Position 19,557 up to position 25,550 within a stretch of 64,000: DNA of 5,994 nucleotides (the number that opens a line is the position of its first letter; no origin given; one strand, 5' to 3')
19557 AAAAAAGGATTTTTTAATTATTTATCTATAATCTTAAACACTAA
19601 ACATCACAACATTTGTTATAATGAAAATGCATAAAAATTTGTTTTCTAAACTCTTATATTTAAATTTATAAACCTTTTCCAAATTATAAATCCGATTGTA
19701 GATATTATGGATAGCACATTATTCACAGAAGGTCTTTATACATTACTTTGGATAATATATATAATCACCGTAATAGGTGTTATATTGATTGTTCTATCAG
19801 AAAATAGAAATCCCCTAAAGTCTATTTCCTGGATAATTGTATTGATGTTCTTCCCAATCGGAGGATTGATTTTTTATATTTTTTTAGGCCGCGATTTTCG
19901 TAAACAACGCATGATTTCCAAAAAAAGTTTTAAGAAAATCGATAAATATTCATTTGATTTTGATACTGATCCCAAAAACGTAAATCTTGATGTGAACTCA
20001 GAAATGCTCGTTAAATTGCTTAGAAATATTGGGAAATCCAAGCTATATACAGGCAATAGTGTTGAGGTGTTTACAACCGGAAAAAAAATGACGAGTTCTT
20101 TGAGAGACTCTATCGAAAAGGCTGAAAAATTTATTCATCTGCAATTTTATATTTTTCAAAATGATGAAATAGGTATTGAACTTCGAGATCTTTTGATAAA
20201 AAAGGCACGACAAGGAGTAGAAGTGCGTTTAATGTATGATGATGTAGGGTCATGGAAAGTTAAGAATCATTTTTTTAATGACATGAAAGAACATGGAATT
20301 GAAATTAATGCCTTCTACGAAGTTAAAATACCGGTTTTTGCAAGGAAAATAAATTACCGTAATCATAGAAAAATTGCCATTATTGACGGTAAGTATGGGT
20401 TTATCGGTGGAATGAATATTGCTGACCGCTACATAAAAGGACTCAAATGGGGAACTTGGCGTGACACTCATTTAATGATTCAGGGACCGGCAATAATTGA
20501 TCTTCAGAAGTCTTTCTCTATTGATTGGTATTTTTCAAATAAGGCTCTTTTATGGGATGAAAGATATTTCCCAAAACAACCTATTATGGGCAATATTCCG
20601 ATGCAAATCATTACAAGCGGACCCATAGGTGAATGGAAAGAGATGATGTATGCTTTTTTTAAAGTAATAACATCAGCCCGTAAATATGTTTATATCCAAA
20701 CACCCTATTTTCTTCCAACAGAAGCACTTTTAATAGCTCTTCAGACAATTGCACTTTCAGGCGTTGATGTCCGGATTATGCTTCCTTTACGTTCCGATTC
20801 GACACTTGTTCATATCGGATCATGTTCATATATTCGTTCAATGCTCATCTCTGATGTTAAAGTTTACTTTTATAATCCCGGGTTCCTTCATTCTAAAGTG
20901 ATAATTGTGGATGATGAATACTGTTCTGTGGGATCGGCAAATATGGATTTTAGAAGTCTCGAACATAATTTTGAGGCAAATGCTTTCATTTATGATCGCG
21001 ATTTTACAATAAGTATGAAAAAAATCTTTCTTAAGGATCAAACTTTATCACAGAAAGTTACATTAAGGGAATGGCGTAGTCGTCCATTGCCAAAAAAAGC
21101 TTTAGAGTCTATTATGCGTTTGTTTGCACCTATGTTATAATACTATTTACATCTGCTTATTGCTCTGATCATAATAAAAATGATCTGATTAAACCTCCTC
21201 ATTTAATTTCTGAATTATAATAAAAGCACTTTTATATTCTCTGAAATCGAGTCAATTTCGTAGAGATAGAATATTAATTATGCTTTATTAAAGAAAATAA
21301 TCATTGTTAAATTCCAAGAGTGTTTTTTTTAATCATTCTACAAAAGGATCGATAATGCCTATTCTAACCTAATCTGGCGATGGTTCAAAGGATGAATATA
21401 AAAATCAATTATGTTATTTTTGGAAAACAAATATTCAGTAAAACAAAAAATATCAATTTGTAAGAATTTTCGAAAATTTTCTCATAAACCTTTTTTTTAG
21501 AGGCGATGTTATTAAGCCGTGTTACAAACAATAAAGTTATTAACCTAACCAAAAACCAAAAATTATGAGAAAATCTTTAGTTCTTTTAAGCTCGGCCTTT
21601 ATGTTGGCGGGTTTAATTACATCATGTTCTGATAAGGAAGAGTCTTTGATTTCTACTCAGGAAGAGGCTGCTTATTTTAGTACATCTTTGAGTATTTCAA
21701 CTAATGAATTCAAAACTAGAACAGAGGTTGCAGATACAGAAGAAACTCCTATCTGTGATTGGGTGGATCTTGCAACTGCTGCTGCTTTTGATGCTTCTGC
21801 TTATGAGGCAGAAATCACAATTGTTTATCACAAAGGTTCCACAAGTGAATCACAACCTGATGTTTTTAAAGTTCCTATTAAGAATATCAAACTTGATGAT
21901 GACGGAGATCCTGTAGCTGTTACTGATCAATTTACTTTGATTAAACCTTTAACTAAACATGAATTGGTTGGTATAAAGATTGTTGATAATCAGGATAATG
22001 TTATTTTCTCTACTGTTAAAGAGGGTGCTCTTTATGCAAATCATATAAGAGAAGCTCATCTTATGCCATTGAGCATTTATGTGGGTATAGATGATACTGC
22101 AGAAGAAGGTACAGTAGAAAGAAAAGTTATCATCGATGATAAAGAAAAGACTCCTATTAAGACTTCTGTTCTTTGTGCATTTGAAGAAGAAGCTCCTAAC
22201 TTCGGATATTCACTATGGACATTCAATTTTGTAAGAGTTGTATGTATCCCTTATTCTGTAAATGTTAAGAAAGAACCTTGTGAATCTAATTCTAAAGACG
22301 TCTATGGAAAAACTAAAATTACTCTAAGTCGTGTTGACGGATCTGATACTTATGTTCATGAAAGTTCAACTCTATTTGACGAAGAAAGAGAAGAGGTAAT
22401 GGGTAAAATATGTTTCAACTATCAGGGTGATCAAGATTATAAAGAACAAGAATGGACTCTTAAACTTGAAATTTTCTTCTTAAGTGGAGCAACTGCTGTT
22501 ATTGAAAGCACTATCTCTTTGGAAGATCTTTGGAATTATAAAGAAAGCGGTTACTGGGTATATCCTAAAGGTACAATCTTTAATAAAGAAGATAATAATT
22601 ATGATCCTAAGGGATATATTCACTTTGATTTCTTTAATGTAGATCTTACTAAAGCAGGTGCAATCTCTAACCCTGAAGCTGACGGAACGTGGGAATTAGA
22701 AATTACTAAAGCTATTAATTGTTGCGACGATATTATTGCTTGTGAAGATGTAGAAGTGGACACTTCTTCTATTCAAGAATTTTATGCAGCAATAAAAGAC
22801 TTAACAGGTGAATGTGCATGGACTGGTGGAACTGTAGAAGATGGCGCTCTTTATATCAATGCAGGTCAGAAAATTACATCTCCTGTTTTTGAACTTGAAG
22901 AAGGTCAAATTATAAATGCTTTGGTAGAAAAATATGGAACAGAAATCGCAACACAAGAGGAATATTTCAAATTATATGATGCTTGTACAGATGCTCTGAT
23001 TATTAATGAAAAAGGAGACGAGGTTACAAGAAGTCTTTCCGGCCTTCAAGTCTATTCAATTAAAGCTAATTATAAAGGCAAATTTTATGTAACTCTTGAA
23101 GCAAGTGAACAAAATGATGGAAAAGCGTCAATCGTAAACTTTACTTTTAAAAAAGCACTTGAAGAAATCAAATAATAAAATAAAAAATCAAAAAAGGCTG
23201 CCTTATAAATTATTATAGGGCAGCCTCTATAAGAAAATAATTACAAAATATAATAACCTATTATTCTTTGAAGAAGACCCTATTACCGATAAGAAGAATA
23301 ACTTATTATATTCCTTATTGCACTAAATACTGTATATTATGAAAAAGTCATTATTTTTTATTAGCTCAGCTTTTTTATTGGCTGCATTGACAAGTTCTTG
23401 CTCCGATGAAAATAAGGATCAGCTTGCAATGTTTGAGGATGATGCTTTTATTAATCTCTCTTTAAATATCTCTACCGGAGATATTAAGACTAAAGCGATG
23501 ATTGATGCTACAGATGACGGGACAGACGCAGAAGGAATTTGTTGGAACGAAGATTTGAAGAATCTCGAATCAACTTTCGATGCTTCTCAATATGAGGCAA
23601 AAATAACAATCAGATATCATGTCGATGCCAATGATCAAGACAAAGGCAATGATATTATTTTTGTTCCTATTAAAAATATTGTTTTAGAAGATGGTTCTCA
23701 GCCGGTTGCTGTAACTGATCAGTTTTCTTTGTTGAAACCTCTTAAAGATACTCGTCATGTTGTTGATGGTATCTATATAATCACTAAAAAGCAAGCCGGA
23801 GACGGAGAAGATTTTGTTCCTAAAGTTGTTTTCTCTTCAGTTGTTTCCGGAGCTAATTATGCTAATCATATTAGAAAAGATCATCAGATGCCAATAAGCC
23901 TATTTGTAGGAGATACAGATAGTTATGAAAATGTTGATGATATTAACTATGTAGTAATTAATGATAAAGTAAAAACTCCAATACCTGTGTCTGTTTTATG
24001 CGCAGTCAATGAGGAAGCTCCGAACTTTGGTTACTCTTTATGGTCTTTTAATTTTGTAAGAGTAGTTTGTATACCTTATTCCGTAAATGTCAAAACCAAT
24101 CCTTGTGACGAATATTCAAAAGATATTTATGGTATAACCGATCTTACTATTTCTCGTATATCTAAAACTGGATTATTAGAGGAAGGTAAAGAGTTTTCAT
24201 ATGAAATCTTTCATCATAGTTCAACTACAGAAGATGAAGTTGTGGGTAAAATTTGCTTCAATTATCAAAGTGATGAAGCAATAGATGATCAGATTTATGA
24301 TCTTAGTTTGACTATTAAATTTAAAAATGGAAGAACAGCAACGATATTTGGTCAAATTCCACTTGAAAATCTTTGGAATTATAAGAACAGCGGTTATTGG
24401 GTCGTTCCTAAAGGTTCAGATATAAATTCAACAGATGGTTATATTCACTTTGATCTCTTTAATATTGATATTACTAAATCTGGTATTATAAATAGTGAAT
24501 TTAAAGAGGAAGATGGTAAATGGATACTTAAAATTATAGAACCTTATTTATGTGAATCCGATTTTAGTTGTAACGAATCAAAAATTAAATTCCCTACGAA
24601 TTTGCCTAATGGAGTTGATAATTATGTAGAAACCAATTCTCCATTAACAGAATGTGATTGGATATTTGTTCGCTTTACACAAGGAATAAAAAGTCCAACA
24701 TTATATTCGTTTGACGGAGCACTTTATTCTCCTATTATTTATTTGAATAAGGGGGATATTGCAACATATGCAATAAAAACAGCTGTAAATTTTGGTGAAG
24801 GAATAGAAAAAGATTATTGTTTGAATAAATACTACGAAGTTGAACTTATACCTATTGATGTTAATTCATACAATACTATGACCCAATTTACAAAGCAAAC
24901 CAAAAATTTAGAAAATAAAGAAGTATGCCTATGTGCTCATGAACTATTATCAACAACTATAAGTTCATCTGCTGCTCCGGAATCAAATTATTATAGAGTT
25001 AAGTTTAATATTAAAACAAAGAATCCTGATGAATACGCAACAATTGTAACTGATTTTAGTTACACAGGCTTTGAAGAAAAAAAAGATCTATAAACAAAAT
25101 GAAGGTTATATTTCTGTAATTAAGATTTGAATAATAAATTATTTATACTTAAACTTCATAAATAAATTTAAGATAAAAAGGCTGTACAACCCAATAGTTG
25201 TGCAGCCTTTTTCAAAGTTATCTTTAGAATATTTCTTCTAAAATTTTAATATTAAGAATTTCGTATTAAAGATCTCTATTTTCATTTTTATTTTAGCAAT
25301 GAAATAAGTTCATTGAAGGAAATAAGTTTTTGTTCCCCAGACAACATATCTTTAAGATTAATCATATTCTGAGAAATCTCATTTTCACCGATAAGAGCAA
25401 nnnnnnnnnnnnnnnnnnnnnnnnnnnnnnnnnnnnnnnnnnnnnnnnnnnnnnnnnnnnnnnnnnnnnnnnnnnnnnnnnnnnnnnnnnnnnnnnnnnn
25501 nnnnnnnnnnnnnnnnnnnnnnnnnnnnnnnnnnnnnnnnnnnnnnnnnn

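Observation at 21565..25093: Tandem paralogous lipoproteins: conserved ~380-aa scaffold with swapped, Cys-rich C-terminal heads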

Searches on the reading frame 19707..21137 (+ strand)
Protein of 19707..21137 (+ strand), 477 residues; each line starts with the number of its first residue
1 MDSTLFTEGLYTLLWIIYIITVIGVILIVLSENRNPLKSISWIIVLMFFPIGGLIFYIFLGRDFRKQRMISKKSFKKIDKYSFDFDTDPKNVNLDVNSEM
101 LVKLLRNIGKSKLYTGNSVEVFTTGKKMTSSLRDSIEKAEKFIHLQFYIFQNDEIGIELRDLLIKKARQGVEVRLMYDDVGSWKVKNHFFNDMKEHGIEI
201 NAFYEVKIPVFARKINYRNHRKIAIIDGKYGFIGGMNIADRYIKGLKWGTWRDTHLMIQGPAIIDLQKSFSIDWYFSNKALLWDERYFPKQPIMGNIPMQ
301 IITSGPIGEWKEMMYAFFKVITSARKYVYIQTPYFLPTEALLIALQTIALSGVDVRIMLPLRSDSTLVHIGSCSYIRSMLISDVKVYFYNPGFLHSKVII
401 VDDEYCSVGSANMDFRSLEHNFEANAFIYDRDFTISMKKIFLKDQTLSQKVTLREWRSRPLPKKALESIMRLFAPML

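Call 25: search_protein_families(library=pfam, proteins=[window:19707-21137:+], max_evalue=0.00001)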
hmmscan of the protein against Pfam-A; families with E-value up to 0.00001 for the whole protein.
window:19707-21137:+ (477 aa): 3 families
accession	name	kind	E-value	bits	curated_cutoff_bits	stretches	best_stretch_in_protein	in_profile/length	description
PF13091.12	PLDc_2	-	6.7e-44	149.4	27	2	319-443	3-130/132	PLD-like domain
PF00614.28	PLDc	-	7.1e-20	70.5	21.9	2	390-417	1-28/28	Phospholipase D Active site motif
PF13396.11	PLDc_N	-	2.3e-09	37.5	23.3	1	19-62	1-42/42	Phospholipase_D-nuclease N-terminal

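Call 55: find_related_loci(query=window:19707-21137:+, collection=genome_contigs, flank=10000)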
Query window:19707-21137:+ (477 aa) in genome_contigs; peptide patterns used: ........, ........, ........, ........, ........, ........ (x = any residue, [..] = any of these).
108 stretches matched a pattern; 2 encode a relative of the query (tblastn E <= 1e-3); 2 distinct loci.
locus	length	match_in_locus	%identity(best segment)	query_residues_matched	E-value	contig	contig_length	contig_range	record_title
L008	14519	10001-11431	84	1-477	0e+0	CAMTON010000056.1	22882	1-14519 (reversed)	MAG TPA_asm: uncultured Bacteroidales bacterium isolate SRR7610121_bin.3_metaWRAP_v1.3_MAG genome assembly, contig: ERZ1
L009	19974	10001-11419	44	8-477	2e-137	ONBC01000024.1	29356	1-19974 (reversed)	uncultured Prevotella sp. isolate RUG136 genome assembly, contig: scaffold_968, whole genome shotgun sequence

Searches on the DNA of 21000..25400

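Call 82: search_rna_families(source=window, start=21000, end=25400, threshold=evalue, max_evalue=1)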
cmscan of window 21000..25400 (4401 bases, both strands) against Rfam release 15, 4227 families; matches with E-value up to 1: 0.
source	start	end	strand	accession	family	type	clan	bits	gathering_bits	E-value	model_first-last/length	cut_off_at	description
